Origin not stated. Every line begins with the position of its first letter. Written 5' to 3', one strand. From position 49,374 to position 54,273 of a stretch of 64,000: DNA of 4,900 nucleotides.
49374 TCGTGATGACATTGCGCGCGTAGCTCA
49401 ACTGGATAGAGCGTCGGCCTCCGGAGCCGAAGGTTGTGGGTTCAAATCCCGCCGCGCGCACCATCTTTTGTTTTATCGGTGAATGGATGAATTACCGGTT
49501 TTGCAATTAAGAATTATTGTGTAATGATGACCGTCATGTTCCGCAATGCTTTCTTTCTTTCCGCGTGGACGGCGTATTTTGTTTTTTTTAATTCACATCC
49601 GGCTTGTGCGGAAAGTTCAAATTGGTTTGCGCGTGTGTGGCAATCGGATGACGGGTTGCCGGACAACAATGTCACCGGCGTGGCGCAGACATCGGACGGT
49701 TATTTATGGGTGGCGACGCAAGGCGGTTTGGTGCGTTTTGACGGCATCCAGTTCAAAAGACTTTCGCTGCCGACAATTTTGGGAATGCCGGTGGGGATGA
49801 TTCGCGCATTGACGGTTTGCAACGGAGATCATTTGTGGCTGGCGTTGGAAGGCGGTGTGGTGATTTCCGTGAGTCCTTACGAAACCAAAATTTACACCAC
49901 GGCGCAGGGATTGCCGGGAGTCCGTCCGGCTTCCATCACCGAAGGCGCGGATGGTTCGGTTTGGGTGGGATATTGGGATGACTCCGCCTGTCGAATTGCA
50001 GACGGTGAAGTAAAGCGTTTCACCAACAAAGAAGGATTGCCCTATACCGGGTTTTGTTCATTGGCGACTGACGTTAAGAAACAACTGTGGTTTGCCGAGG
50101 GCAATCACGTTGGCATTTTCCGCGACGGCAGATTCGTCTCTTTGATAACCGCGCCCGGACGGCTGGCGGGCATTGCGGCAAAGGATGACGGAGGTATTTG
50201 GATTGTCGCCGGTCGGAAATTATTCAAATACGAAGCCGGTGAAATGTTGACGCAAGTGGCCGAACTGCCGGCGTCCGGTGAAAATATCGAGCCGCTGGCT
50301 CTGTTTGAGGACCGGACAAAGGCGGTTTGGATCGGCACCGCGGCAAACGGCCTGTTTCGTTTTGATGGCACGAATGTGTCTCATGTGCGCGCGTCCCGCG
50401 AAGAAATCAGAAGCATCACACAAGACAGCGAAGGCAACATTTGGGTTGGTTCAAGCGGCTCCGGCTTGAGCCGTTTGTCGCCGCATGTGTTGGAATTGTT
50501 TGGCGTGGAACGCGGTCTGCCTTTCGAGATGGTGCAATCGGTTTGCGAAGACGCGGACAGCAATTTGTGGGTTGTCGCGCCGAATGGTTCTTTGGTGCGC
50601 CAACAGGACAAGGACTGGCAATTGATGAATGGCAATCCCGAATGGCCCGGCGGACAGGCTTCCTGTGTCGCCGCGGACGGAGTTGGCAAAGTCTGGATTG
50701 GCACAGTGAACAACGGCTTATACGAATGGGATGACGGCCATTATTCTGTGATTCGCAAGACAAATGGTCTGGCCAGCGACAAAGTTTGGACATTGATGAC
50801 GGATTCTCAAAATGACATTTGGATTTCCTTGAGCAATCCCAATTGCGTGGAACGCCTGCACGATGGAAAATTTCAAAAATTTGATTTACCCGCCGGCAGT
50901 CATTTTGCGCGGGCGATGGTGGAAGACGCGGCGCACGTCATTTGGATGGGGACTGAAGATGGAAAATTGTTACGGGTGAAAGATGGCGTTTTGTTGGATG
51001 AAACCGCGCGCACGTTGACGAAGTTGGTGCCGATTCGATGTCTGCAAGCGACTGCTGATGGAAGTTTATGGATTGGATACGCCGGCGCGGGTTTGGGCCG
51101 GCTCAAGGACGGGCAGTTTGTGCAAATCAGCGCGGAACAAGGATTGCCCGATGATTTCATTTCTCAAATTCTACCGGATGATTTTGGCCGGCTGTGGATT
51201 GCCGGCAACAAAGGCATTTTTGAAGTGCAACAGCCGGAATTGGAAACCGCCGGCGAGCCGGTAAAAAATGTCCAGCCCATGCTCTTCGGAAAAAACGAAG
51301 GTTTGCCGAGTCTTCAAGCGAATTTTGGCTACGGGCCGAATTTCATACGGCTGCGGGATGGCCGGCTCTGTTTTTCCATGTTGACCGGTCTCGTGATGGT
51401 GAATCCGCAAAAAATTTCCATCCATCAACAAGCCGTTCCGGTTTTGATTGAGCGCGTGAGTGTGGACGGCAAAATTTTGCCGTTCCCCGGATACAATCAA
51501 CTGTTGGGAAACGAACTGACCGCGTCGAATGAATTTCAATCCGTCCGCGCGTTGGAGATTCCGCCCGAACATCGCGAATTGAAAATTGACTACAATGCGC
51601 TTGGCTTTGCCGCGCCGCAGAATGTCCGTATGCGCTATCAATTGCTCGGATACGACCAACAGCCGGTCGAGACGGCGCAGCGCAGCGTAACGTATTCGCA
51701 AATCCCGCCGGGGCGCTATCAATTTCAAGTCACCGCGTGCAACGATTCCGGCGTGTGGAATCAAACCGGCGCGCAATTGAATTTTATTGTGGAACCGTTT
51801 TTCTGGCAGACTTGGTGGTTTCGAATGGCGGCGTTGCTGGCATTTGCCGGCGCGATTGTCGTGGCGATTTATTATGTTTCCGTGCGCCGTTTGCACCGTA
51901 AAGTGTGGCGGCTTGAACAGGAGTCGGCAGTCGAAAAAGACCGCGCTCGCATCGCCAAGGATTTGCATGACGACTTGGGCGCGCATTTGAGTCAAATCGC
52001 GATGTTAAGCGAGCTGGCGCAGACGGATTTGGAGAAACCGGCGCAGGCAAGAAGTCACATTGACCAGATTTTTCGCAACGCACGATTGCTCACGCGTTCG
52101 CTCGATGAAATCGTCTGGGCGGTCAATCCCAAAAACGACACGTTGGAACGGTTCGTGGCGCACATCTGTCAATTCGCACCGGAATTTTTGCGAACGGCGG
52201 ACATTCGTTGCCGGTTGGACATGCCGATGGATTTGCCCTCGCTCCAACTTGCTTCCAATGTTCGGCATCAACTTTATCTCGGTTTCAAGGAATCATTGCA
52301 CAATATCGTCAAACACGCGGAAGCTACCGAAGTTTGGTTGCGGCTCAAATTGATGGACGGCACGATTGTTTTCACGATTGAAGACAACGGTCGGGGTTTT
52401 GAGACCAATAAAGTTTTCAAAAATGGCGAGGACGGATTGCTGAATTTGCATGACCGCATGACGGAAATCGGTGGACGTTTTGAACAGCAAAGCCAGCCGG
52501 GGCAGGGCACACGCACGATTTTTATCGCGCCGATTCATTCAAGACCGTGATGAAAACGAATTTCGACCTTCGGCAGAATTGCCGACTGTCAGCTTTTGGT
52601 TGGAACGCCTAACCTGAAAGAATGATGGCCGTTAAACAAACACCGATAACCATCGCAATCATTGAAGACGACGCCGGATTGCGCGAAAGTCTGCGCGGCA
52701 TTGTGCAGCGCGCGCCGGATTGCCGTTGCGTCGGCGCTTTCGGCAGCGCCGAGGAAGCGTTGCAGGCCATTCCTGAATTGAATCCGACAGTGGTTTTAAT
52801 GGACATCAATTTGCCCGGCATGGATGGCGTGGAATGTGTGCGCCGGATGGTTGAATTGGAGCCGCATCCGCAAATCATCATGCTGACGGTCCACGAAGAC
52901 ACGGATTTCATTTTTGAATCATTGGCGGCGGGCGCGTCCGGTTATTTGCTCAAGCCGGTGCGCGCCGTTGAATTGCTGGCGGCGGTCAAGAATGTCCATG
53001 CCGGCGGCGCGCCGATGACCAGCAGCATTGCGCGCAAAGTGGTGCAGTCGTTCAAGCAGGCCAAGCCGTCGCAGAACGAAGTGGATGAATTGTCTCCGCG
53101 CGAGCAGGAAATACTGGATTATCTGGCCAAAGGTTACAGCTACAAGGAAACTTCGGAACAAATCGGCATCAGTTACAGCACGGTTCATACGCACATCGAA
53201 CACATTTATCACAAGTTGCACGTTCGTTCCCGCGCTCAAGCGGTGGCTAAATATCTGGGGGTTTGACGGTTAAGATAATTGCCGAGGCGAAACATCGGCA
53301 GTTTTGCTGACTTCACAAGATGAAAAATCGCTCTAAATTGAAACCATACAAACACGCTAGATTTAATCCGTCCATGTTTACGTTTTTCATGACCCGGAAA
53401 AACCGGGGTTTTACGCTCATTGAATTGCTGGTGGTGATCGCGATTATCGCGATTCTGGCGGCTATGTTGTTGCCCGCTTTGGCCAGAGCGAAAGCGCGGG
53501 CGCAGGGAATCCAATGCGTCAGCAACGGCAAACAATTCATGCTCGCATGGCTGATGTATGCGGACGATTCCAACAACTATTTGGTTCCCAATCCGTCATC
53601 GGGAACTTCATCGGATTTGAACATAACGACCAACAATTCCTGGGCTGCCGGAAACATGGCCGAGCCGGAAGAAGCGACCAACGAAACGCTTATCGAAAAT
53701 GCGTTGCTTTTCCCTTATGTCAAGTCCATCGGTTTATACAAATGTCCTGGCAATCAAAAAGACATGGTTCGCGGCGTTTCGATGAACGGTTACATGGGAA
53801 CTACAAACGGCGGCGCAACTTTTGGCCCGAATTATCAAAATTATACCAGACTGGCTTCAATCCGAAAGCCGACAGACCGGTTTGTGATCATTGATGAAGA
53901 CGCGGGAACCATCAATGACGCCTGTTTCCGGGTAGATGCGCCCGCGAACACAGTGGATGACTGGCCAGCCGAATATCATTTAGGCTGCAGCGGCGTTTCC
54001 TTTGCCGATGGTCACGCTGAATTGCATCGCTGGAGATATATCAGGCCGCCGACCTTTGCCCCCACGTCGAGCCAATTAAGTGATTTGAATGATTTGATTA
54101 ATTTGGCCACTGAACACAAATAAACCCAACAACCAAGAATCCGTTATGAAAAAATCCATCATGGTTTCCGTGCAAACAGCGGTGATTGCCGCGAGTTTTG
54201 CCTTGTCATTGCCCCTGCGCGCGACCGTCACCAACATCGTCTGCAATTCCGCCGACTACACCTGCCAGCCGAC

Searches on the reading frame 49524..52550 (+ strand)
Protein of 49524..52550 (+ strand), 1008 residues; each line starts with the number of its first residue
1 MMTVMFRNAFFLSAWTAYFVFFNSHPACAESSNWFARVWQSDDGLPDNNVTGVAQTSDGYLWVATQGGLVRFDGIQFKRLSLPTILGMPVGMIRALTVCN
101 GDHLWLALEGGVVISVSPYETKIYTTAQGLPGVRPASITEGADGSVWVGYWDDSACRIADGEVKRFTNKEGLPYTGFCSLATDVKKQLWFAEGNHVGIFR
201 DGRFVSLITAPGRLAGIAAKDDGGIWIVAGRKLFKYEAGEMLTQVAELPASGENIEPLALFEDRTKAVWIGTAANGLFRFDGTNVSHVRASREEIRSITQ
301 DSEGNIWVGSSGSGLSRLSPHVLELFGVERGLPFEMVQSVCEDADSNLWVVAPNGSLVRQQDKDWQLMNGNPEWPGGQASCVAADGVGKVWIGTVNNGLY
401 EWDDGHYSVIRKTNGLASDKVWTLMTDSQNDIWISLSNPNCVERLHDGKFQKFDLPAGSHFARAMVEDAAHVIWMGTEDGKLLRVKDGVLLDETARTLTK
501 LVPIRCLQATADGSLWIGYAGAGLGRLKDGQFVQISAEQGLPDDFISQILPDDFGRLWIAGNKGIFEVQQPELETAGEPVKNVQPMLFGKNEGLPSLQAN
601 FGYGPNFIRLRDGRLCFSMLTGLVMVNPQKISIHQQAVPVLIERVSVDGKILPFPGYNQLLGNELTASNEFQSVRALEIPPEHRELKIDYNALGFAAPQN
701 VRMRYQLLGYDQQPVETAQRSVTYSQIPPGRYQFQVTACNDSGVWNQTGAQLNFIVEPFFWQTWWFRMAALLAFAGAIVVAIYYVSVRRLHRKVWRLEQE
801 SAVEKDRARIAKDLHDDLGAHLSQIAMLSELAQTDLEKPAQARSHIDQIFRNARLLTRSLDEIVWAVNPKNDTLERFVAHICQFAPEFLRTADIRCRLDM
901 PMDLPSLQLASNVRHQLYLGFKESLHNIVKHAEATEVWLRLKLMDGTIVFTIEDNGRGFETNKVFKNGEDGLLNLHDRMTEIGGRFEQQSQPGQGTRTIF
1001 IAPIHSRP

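Call 28: search_protein_families(library=pfam, proteins=[window:49524-52550:+], max_evalue=0.0001)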
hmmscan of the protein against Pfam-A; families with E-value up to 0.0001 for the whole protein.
window:49524-52550:+ (1008 aa): 5 families
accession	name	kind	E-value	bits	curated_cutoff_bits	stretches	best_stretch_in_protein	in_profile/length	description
PF07494.17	Reg_prop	-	6e-36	118.3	20.4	0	44-66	1-23/24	Two component regulator propeller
PF24684.1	Vgb_lyase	-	8.1e-14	51.5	50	1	48-314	13-286/290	Virginiamycin B lyase family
PF07495.19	Y_Y_Y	-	2.8e-12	46.8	26.6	1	696-756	3-64/65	Y_Y_Y domain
PF07730.19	HisKA_3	-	4.1e-10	40.5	24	1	807-870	2-66/68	Histidine kinase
PF02518.31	HATPase_c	-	9e-10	39.4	26.4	1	915-1003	4-108/111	Histidine kinase-, DNA gyrase B-, and HSP90-like ATPase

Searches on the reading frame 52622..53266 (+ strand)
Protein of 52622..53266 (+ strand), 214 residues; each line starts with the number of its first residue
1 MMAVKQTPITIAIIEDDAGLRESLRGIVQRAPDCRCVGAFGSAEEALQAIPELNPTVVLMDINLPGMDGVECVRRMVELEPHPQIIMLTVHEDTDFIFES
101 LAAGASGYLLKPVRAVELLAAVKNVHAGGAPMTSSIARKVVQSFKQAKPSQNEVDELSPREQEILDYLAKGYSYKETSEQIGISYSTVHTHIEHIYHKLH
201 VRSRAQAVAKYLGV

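Call 28: search_protein_families(library=pfam, proteins=[window:52622-53266:+], max_evalue=0.0001)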
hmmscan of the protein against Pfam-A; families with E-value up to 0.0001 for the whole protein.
window:52622-53266:+ (214 aa): 4 families
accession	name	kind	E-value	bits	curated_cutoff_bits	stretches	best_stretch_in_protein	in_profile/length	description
PF00072.30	Response_reg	-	1.1e-26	93.6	30.2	1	11-123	1-111/111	Response regulator receiver domain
PF00196.25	GerE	-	4e-17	62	23.5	1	156-208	2-54/57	Bacterial regulatory proteins, luxR family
PF08281.18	Sigma70_r4_2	-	3.5e-08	33.4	25.7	1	154-193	8-48/54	Sigma-70, region 4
PF13518.12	HTH_28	-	7e-05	23.3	25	0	163-190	4-31/52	Helix-turn-helix domain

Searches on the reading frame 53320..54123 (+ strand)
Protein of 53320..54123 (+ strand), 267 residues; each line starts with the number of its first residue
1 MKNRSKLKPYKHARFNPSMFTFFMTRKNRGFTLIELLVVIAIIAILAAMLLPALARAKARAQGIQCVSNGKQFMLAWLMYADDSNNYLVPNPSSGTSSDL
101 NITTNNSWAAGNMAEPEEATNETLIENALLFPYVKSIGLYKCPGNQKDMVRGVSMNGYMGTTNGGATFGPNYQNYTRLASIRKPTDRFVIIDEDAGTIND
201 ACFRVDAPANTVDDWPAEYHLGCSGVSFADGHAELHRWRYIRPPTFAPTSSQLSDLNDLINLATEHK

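Call 28: search_protein_families(library=pfam, proteins=[window:53320-54123:+], max_evalue=0.0001)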
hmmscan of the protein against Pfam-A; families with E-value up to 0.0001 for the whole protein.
window:53320-54123:+ (267 aa): 1 family
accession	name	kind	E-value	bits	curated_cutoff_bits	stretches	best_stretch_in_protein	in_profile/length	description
PF07963.17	N_methyl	-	1e-10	41.1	21.2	1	26-51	2-27/27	Prokaryotic N-terminal methylation motif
